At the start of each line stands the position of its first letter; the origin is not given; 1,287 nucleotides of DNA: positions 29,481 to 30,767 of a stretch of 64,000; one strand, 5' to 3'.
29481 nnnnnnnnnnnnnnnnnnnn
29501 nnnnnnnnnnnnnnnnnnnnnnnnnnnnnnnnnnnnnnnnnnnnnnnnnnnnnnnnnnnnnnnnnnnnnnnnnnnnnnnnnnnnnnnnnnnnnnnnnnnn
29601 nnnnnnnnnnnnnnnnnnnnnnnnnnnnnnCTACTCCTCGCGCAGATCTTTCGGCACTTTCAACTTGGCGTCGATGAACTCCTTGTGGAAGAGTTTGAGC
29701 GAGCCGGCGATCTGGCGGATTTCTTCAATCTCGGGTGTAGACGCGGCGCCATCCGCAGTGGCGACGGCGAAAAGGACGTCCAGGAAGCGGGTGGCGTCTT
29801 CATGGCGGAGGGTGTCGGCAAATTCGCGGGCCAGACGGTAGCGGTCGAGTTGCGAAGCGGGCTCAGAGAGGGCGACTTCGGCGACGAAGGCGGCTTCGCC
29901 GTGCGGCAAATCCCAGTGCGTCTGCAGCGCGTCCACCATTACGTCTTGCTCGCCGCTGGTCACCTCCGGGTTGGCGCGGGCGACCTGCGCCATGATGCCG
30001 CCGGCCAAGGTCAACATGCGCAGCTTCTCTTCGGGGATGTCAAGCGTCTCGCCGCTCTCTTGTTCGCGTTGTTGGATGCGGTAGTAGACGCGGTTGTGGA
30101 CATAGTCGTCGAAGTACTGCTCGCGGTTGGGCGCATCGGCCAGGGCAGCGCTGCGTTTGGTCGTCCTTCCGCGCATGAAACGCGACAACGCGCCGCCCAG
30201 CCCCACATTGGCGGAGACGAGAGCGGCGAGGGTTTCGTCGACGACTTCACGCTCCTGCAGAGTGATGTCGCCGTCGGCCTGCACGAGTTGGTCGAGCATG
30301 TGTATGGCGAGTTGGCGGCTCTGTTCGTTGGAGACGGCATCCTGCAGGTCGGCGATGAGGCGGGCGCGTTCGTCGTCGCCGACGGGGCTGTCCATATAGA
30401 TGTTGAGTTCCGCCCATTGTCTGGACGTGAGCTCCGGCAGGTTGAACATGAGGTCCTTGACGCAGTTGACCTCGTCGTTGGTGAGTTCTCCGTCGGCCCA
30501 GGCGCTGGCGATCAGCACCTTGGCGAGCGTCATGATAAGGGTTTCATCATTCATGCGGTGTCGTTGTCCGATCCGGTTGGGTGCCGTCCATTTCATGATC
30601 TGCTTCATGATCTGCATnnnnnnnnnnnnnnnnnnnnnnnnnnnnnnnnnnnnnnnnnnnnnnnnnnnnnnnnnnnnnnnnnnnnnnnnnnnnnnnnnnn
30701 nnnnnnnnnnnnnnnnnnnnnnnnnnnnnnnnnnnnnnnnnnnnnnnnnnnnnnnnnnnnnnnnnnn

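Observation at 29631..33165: Co-oriented membrane cluster: polytopic-TM/SPFH fusion, PA-IL(LecA)-like anchored protein and tandem-TerB protein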

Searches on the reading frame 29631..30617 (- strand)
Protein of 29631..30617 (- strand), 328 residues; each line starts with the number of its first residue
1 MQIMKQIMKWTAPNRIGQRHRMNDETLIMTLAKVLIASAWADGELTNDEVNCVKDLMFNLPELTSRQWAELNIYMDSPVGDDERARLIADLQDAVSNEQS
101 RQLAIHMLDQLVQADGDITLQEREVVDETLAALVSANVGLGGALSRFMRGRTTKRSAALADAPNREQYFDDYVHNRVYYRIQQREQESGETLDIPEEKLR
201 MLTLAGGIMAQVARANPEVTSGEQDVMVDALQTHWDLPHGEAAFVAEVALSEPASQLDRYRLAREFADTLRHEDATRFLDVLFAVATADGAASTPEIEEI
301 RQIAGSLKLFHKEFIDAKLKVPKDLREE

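Call 3: search_protein_families(library=pfam, proteins=[window:29631-30617:-], max_evalue=1)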
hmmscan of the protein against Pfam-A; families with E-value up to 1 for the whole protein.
window:29631-30617:- (328 aa): 5 families
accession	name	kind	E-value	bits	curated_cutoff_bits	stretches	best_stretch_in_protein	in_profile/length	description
PF05099.18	TerB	-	3.8e-25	88.9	24.4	2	208-318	7-117/118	Tellurite resistance protein TerB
PF04391.17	DUF533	-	0.0002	21.4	29.6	1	269-326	62-123/178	Protein of unknown function (DUF533)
PF25395.1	DPBB_PEX6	-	0.0026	18.3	22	1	182-240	6-65/106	PEX6 double psi barrel domain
PF22775.2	GA_3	-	0.1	13.5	27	0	73-123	32-80/100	GA-like domain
PF13490.11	zf-HC2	-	0.46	11.1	22.2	0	38-49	9-20/35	Putative zinc-finger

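Call 4: search_protein_families(library=ncbifam, proteins=[window:29631-30617:-], max_evalue=1)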
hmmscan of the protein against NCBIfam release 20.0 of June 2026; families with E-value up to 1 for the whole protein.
window:29631-30617:- (328 aa): 1 family
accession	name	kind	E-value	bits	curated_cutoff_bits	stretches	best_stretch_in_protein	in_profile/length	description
NF006948.0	PRK09430.1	equivalog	2.2e-05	24.2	162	1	18-154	45-182/267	co-chaperone DjlA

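Call 33: find_homologous_proteins(query=window:29631-30617:-, max_evalue=0.001)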
Query window:29631-30617:- (328 aa): 573 proteins with E <= 0.001 among 8000 candidates; the best 120 are listed.
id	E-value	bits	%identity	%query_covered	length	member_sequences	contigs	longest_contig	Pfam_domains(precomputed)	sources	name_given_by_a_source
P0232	4.8e-205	697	99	99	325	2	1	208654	PF05099.19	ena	-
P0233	1.2e-153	529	78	94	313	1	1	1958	PF05099.19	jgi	jgi:uncharacterized tellurite resistance protein B-like protein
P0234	1.7e-153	528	78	94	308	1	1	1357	PF05099.19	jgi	jgi:uncharacterized tellurite resistance protein B-like protein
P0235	4.9e-152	523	75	95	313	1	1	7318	PF05099.19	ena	-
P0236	1.3e-140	486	79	94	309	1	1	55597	PF05099.19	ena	-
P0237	6.0e-139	480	71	94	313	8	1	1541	PF05099.19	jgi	jgi:uncharacterized tellurite resistance protein B-like protein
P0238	3.9e-134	465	68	94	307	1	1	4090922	PF05099.19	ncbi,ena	-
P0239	1.7e-125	436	77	78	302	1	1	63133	PF05099.19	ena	-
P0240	6.1e-111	388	61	94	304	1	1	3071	PF05099.19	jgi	jgi:uncharacterized tellurite resistance protein B-like protein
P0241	3.0e-109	383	59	94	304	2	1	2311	PF05099.19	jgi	jgi:uncharacterized tellurite resistance protein B-like protein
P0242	3.2e-109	383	59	92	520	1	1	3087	PF05099.19,PF00486.35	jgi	jgi:DNA-binding response OmpR family regulator/tellurite resistance protein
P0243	5.7e-109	382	58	94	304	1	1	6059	PF05099.19,PF04391.18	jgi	jgi:uncharacterized tellurite resistance protein B-like protein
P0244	2.2e-107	377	72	77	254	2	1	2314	PF05099.19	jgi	-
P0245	1.7e-106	374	60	94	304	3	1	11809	PF05099.19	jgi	-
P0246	5.0e-105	369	59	94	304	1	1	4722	PF05099.19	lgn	-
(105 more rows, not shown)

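Call 34: find_encoding_contigs(protein=P0239, flank=6000, max_places=2)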
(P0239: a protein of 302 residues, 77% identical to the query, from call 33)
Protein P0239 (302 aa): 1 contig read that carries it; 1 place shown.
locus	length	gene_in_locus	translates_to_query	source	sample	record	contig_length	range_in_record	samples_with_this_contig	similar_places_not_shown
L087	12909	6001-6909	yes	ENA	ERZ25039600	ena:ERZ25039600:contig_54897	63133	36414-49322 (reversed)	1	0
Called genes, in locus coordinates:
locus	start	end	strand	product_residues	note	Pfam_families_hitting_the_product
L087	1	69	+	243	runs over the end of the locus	-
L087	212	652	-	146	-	PF02837:Glyco_hydro_2_N, PF22666:Glyco_hydro_2_N2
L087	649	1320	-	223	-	PF01872:RibD_C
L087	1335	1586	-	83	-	-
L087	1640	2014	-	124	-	-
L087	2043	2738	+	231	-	PF01370:Epimerase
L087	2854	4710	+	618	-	PF01145:Band_7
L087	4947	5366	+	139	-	-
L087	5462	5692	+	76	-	PF10047:DUF2281 (weak)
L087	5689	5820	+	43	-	-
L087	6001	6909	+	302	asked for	PF05099:TerB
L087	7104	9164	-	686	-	-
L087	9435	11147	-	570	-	PF00251:Glyco_hydro_32N, PF08244:Glyco_hydro_32C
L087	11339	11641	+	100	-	-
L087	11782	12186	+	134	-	PF11731:Cdd1 (faint), PF14520:HHH_5 (weak), PF14229:DUF4332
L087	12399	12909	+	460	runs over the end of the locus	PF01073:3Beta_HSD (faint), PF13460:NAD_binding_10 (faint), PF01370:Epimerase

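Call 35: find_encoding_contigs(protein=P0238, flank=6000, max_places=2)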
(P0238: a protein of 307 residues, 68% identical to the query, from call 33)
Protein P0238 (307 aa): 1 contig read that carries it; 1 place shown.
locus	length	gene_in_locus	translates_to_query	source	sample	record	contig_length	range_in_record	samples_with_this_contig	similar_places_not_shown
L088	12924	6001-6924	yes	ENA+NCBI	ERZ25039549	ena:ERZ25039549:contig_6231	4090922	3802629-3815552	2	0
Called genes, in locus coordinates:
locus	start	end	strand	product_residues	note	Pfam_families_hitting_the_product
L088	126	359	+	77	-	-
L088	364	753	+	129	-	PF01850:PIN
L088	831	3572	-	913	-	PF25788:Ig_Rha78A_N, PF08531:Bac_rhamnosid_N, PF05592:Bac_rhamnosid, PF17389:Bac_rhamnosid6H, PF17390:Bac_rhamnosid_C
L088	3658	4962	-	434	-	PF00083:Sugar_tr, PF06609:TRI12, PF07690:MFS_1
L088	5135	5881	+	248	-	PF07796:DUF1638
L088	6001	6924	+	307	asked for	PF05099:TerB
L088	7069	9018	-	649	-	-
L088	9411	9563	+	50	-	-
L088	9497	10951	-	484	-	PF00251:Glyco_hydro_32N, PF08244:Glyco_hydro_32C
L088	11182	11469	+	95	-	-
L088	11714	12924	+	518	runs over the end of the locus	PF01073:3Beta_HSD (faint), PF01370:Epimerase, PF13460:NAD_binding_10 (weak), PF01370:Epimerase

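Call 36: find_encoding_contigs(protein=P0236, flank=6000, max_places=2)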
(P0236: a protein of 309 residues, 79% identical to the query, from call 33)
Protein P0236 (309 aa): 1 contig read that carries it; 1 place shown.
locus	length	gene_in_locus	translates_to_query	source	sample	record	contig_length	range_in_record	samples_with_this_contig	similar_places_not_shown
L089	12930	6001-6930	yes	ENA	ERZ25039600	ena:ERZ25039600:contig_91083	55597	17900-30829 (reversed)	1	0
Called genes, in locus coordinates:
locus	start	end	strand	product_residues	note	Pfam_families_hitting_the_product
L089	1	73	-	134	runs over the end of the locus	PF11731:Cdd1 (faint), PF14520:HHH_5, PF21999:IMS_HHH_1 (faint), PF14229:DUF4332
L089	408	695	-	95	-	-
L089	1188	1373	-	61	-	PF01872:RibD_C (weak)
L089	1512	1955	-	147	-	-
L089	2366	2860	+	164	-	PF01370:Epimerase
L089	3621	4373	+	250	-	-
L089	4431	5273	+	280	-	PF01145:Band_7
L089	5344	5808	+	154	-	-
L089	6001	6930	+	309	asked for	PF05099:TerB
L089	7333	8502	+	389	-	-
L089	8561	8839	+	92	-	-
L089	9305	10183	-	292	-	PF00251:Glyco_hydro_32N, PF08244:Glyco_hydro_32C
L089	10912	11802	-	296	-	PF00528:BPD_transp_1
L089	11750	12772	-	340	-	PF00528:BPD_transp_1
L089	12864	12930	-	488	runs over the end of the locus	PF01547:SBP_bac_1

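Call 59: search_protein_families(library=padloc, proteins=[window:29631-30617:-], max_evalue=0.01)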
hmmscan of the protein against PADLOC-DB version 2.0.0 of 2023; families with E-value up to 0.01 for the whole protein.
window:29631-30617:- (328 aa): 1 family
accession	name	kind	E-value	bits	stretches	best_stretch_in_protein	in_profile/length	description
PDLC03833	BnzA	-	0.005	13.6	0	24-113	159-248/544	-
